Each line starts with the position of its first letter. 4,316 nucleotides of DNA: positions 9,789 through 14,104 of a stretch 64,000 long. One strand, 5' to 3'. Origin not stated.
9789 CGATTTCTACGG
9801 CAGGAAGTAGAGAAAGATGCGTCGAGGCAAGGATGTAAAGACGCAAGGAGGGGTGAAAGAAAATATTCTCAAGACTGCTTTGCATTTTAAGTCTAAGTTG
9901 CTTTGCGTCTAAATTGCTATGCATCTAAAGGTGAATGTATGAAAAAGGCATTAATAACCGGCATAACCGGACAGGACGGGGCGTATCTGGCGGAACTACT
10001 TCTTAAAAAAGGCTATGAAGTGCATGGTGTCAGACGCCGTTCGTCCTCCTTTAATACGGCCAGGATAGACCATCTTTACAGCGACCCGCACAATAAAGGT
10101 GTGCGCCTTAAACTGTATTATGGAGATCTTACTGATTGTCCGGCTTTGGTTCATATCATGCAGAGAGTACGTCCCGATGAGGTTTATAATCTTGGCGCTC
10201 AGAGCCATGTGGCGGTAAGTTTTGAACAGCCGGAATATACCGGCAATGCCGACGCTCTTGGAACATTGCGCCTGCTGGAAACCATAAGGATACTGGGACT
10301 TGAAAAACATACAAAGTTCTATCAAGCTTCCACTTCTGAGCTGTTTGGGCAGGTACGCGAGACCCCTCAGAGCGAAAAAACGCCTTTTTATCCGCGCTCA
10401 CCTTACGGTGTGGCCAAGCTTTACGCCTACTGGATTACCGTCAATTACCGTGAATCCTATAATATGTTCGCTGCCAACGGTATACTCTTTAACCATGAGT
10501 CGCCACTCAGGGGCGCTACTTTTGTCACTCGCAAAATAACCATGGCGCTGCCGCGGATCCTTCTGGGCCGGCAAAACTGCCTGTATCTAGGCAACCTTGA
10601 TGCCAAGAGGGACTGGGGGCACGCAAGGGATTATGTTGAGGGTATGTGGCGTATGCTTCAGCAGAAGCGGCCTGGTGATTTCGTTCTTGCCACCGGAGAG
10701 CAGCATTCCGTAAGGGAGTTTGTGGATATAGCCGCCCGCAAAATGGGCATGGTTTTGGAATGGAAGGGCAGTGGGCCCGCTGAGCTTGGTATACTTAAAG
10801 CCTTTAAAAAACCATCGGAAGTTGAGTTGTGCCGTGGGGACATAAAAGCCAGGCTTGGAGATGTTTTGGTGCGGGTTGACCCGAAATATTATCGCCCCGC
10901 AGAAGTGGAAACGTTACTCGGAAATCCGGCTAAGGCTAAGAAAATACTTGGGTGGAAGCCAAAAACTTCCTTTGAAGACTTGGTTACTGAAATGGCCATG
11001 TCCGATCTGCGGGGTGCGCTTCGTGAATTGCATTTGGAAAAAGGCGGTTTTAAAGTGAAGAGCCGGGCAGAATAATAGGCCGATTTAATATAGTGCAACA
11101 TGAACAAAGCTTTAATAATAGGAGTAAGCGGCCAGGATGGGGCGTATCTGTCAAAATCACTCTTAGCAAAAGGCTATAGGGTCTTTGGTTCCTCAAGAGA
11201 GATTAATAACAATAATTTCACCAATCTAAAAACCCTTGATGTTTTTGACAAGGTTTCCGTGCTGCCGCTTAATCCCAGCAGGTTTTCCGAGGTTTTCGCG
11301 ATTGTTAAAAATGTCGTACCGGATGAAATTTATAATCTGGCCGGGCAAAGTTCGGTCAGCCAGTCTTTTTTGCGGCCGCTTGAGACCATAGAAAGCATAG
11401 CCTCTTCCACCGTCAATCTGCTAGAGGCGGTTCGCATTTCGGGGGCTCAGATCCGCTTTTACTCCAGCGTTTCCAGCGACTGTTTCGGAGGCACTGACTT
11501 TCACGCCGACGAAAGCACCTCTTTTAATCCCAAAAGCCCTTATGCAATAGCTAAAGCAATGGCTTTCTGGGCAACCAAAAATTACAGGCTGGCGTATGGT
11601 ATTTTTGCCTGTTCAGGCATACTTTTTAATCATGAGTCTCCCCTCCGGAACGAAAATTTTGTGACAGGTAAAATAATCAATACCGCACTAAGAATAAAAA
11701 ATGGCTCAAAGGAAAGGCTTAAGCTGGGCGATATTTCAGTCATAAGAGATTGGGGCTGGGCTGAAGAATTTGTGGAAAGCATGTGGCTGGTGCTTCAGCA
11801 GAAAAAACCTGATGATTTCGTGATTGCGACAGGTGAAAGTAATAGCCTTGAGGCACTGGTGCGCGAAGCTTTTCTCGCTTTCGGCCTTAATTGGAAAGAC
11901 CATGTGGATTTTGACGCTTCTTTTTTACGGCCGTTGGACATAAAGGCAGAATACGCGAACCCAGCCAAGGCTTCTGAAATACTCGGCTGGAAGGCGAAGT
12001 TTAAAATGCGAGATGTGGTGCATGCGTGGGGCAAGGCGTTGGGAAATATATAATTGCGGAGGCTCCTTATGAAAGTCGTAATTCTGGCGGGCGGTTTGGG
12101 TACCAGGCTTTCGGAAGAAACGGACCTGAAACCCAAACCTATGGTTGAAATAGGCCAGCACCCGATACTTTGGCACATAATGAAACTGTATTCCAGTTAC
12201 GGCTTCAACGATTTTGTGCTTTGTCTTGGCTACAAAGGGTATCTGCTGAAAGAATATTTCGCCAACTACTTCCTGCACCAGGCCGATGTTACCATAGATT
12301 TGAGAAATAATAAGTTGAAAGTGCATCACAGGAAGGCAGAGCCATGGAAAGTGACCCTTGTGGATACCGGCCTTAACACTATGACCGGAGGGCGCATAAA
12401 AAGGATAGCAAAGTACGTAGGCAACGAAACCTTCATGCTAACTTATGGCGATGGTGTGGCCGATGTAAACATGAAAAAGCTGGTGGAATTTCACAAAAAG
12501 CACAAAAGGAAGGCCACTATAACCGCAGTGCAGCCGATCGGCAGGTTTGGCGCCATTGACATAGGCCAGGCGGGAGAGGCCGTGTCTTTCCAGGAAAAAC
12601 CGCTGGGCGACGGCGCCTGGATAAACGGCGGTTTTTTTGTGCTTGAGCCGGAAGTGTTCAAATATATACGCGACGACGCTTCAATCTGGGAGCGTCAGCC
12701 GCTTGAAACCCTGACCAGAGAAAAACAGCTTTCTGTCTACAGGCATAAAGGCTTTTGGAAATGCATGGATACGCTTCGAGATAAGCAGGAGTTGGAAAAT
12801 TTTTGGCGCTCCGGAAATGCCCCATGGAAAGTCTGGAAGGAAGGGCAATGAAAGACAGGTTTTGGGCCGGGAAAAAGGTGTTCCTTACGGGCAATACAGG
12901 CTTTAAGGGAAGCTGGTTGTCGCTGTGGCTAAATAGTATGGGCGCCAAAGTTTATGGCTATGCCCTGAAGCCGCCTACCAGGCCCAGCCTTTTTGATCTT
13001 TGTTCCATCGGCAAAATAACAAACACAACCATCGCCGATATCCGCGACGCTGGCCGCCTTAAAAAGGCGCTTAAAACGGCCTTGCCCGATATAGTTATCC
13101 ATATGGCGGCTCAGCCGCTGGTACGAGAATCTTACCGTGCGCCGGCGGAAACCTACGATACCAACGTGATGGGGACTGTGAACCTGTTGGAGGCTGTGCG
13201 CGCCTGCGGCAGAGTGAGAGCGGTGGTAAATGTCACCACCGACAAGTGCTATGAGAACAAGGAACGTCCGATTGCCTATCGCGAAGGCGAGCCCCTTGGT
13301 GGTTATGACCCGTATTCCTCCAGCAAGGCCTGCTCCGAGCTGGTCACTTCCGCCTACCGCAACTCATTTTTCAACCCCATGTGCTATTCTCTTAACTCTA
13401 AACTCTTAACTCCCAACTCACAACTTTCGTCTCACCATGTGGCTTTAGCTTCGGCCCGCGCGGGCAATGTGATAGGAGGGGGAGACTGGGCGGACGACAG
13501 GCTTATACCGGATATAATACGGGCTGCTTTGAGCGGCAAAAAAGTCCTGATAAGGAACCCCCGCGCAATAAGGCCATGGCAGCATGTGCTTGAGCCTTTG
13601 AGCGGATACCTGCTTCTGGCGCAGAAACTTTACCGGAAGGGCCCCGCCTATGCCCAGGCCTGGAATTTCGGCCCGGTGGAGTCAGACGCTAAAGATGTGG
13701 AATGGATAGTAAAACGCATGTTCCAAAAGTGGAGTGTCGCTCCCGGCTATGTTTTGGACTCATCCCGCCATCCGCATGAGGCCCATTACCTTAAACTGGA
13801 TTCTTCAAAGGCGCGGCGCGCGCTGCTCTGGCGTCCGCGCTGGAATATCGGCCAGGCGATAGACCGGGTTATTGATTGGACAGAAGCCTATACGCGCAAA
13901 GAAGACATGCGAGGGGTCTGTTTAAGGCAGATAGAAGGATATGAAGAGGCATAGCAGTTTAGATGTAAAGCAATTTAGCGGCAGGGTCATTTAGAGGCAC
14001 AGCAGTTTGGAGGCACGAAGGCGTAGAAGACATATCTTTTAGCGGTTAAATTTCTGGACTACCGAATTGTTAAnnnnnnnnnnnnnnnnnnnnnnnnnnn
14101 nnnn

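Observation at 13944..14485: Four-helix-bundle gene forms a 540-bp cassette flanked by 27-bp inverted repeats and interrupts the CDP-dideoxyhexose operon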

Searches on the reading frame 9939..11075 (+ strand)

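Call 11: search_protein_families(library=pfam, proteins=[window:9939-11075:+])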
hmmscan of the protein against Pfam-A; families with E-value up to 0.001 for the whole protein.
window:9939-11075:+ (378 aa): 3 families
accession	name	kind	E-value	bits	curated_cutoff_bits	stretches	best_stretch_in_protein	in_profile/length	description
PF16363.11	GDP_Man_Dehyd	-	1.2e-148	495.5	27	1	5-352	1-332/332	GDP-mannose 4,6 dehydratase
PF01370.27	Epimerase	-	3.7e-74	249.6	20.9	1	4-249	1-238/240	NAD dependent epimerase/dehydratase family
PF04321.23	RmlD_sub_bind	-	3.8e-07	29.9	27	1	3-161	2-130/287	RmlD substrate binding domain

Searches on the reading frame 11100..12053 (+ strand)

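Call 11: search_protein_families(library=pfam, proteins=[window:11100-12053:+])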
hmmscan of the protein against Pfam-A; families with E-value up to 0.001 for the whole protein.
window:11100-12053:+ (317 aa): 2 families
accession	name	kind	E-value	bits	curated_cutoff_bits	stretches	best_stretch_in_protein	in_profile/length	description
PF16363.11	GDP_Man_Dehyd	-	1e-91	308.3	27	1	5-308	1-330/332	GDP-mannose 4,6 dehydratase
PF01370.27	Epimerase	-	4.9e-51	173.9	20.9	1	4-243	1-240/240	NAD dependent epimerase/dehydratase family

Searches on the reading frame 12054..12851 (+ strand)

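Call 11: search_protein_families(library=pfam, proteins=[window:12054-12851:+])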
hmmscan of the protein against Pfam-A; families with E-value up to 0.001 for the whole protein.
window:12054-12851:+ (265 aa): 2 families
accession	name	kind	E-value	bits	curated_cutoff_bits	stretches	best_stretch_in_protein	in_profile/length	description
PF00483.29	NTP_transferase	-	6.9e-21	75.4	21.2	1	7-211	1-195/245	Nucleotidyl transferase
PF12804.13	NTP_transf_3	-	2e-06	28.5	27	1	8-62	1-50/160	MobA-like NTP transferase domain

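Call 12: search_protein_families(library=ncbifam, proteins=[window:12054-12851:+])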
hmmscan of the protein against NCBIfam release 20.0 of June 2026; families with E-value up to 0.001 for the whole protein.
window:12054-12851:+ (265 aa): 22 families
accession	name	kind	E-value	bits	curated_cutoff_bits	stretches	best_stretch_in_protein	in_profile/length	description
TIGR02623.1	G1P_cyt_trans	equivalog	5e-132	439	300.25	1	6-261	1-255/255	glucose-1-phosphate cytidylyltransferase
NF049965.1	GlMnHpPGnyltfHddC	equivalog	2.8e-23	82.7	300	2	6-81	1-75/221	D-glycero-D-manno-heptose 1-phosphate guanosyltransferase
TIGR03992.1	Arch_glmU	subfamily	6.3e-22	78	292.1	2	6-79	1-74/393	bifunctional sugar-1-phosphate nucleotidylyltransferase/acetyltransferase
NF052502.1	man1P_GTase_Rv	exception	3.1e-19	69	440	2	110-242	84-221/352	mannose-1-phosphate guanylyltransferase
NF041313.1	UDPGP_AglF_Halo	equivalog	1.2e-18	67.4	400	1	6-205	1-182/234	UTP--glucose-1-phosphate uridylyltransferase AglF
NF045761.1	NAMPUrTaseMurU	equivalog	1.4e-15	57.7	250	2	6-71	1-66/226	N-acetylmuramate alpha-1-phosphate uridylyltransferase MurU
NF041173.1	Sug_nt_acttase_Thmprot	equivalog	2.3e-14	53.2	600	1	6-236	1-212/405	bifunctional sugar-1-phosphate nucleotidylyltransferase/acetyltransferase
TIGR01099.1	galU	equivalog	1.6e-11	44.3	326.8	1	6-207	2-216/261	UTP--glucose-1-phosphate uridylyltransferase GalU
NF041135.1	IPPtranDIPPsyn_Thcocales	equivalog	3.5e-11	42.7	580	1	6-243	1-209/419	bifunctional L-myo-inositol-1-phosphate cytidylyltransferase/CDP-L-myo-inositol myo-inositolphosphotransferase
TIGR01208.1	rmlA_long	equivalog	6.2e-10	38.5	320.25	1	7-212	1-189/353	glucose-1-phosphate thymidylyltransferase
TIGR02091.1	glgC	equivalog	6.6e-10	38.6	424.9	1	8-186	3-179/364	glucose-1-phosphate adenylyltransferase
NF003670.0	PRK05293.1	equivalog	1.7e-09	37.1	470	1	8-242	7-249/382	glucose-1-phosphate adenylyltransferase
NF001947.0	PRK00725.1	subfamily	9.7e-07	27.9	470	1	8-184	19-194/426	glucose-1-phosphate adenylyltransferase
TIGR01173.1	glmU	equivalog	1.5e-06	27.4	366.85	1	6-75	1-67/452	bifunctional UDP-N-acetylglucosamine diphosphorylase/glucosamine-1-phosphate N-acetyltransferase GlmU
NF002023.0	PRK00844.1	subfamily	8.8e-06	24.8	458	0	129-184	123-182/408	glucose-1-phosphate adenylyltransferase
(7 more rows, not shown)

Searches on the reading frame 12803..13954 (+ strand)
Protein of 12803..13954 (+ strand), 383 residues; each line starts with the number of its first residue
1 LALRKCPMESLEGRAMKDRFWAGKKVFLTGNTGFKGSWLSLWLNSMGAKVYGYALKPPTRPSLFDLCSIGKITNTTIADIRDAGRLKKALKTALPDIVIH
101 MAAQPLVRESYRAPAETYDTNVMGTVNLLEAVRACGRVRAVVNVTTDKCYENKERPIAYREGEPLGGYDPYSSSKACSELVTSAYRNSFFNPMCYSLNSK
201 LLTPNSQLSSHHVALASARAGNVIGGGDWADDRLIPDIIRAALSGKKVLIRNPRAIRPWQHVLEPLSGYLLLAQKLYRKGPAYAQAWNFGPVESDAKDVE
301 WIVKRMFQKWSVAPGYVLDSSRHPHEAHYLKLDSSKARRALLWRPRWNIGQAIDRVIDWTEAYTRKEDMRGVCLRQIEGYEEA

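Call 11: search_protein_families(library=pfam, proteins=[window:12803-13954:+])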
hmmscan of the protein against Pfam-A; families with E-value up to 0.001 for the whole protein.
window:12803-13954:+ (383 aa): 6 families
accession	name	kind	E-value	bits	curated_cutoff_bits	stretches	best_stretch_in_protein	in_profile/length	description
PF16363.11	GDP_Man_Dehyd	-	6.3e-35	121.6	27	1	28-354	2-330/332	GDP-mannose 4,6 dehydratase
PF01370.27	Epimerase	-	5.3e-31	108.3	20.9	1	26-277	1-229/240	NAD dependent epimerase/dehydratase family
PF02719.21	Polysacc_synt_2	-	4.9e-12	46.1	20.2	1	74-150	57-132/293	Polysaccharide biosynthesis protein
PF01073.25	3Beta_HSD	-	3.3e-08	33.3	22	1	29-184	3-160/280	3-beta hydroxysteroid dehydrogenase/isomerase family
PF04321.23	RmlD_sub_bind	-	5.9e-08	32.6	27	1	25-184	2-138/287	RmlD substrate binding domain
PF07993.18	NAD_binding_4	-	5.5e-05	22.9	20.1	1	96-185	90-191/258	Male sterility protein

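Call 12: search_protein_families(library=ncbifam, proteins=[window:12803-13954:+])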
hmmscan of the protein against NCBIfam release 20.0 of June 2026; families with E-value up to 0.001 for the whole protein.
window:12803-13954:+ (383 aa): 20 families
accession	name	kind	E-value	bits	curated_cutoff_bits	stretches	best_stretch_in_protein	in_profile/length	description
TIGR02622.1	CDP_4_6_dhtase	equivalog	5.5e-148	492.8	278.45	1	20-380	1-351/352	CDP-glucose 4,6-dehydratase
TIGR01181.1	dTDP_gluc_dehyt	equivalog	9e-28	97.3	365.1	2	26-189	2-169/321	dTDP-glucose 4,6-dehydratase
TIGR01179.1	galE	equivalog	2.7e-21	75.8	262.3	1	25-188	1-162/332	UDP-glucose 4-epimerase GalE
TIGR04180.1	EDH_00030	hypoth_equivalog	4e-18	65.5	475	1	26-193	1-167/297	NAD-dependent 4,6-dehydratase LegB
TIGR01472.1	gmd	equivalog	5.3e-15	55.5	415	1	25-189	2-173/342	GDP-mannose 4,6-dehydratase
NF007582.0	PRK10217.1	equivalog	9.8e-13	47.9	698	1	24-193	2-182/355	dTDP-glucose 4,6-dehydratase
NF007956.0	PRK10675.1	subfamily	2.8e-12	46.4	394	1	25-181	2-159/338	UDP-glucose 4-epimerase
NF007490.0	PRK10084.1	subfamily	8.4e-12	44.7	649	1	76-188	55-184/361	dTDP-glucose 4,6-dehydratase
TIGR03589.1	PseB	equivalog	4.5e-10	39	407.75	1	75-150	57-129/324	UDP-N-acetylglucosamine 4,6-dehydratase (inverting)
TIGR01214.1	rmlD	equivalog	4.2e-09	35.9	224.05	1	67-186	32-139/285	dTDP-4-dehydrorhamnose reductase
TIGR03466.1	HpnA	hypoth_equivalog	4.2e-09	35.7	367.65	1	25-146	2-113/327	hopanoid-associated sugar epimerase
NF042423.1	oxyalk_red_Shew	equivalog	4.8e-08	32.4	580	1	24-151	9-124/331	2-alkyl-3-oxoalkanoate reductase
NF042422.1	oxyalk_red_OleD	equivalog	1.5e-06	27.8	580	1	25-158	2-122/329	2-alkyl-3-oxoalkanoate reductase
NF052578.1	StrlDmthSdmBMthl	equivalog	3.6e-06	27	600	1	27-144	4-111/328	sterol demethylase protein SdmB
TIGR04130.1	FnlA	equivalog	1.2e-05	24.4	730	1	76-149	57-127/337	UDP-N-acetylglucosamine 4,6-dehydratase/5-epimerase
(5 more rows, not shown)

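Call 28: find_related_loci(query=window:12848-13954:+, collection=genome_contigs, flank=5000)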
Query window:12848-13954:+ (368 aa) in genome_contigs; peptide patterns used: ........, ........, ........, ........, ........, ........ (x = any residue, [..] = any of these).
600 stretches matched a pattern (row limit reached: there are more); 584 encode a relative of the query (tblastn E <= 1e-3); the best 80 are kept; 80 distinct loci.
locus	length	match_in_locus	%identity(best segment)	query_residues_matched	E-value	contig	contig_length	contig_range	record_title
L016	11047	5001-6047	72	6-367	5e-178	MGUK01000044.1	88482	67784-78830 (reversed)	MAG: Elusimicrobia bacterium GWF2_62_30 gwf2_scaffold_2464, whole genome shotgun sequence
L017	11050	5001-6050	71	5-367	5e-178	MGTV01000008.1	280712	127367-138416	MAG: Elusimicrobia bacterium GWA2_62_23 gwa2_scaffold_118, whole genome shotgun sequence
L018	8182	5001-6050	69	6-368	1e-169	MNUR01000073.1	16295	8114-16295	MAG: Elusimicrobia bacterium CG1_02_56_21 cg1_0.2_scaffold_3200_c, whole genome shotgun sequence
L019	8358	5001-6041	73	6-365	9e-179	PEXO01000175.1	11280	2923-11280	MAG: Elusimicrobia bacterium CG08_land_8_20_14_0_20_59_10 CG08_land_8_20_14_0.20_scaffold_3719_c, whole genome shotgun s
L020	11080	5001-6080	64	3-368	6e-160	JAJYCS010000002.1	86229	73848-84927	MAG: Deltaproteobacteria bacterium isolate BP9.bin5 NODE_358_length_86229_cov_1.893069, whole genome shotgun sequence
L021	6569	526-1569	64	5-365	1e-158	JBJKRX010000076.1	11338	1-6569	MAG: Nitrospirota bacterium isolate Bin_69 S1Ck127_402805_flag_0_multi_7.9044_len_11338, whole genome shotgun sequence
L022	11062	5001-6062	63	1-367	1e-156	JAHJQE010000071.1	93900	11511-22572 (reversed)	MAG: Gammaproteobacteria bacterium isolate Old_saline_rock_biofilm.mb.6 Old_saline_rock_bio.mb.6_k141_154675, whole geno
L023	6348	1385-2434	62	3-365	1e-156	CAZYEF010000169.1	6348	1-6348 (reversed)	MAG TPA_asm: uncultured Nitrospiraceae bacterium isolate binchicken_co20_223 genome assembly, contig: NODE_21850_length_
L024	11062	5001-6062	62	1-367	1e-155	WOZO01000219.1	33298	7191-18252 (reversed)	MAG: Sideroxydans sp. isolate WOFB26 NODE_498_length_33298_cov_8.202148, whole genome shotgun sequence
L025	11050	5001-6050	63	5-367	6e-155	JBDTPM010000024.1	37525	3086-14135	MAG: Gallionella sp. isolate cluster3_bin.199 NODE_2969_length_37525_cov_5.799413, whole genome shotgun sequence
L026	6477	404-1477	62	1-368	4e-155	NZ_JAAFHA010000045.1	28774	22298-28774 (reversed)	MAG: Rhodoferax sp. isolate Bin2_7 scaffold_647, whole genome shotgun sequence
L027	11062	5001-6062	61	1-367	3e-154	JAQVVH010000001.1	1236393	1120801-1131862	MAG: Gallionella sp. isolate STF1_75 NODE_1_length_1236393_cov_19.316709_Sandtown_F1, whole genome shotgun sequence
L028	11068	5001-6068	62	1-365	5e-154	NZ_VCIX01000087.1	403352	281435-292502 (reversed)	Paenibacillus paridis strain py1325 scaffold8, whole genome shotgun sequence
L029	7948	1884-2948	61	1-368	1e-153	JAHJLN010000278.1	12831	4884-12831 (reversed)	MAG: Proteobacteria bacterium isolate Old_saline.mb.139 Old_saline.mb.139_k141_781324, whole genome shotgun sequence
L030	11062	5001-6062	60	1-367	1e-152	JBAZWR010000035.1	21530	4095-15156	MAG: Thermodesulfovibrionales bacterium isolate SO_2017_GW1_37 NODE_9555_length_21530_cov_1.155399_OW334_2017, whole gen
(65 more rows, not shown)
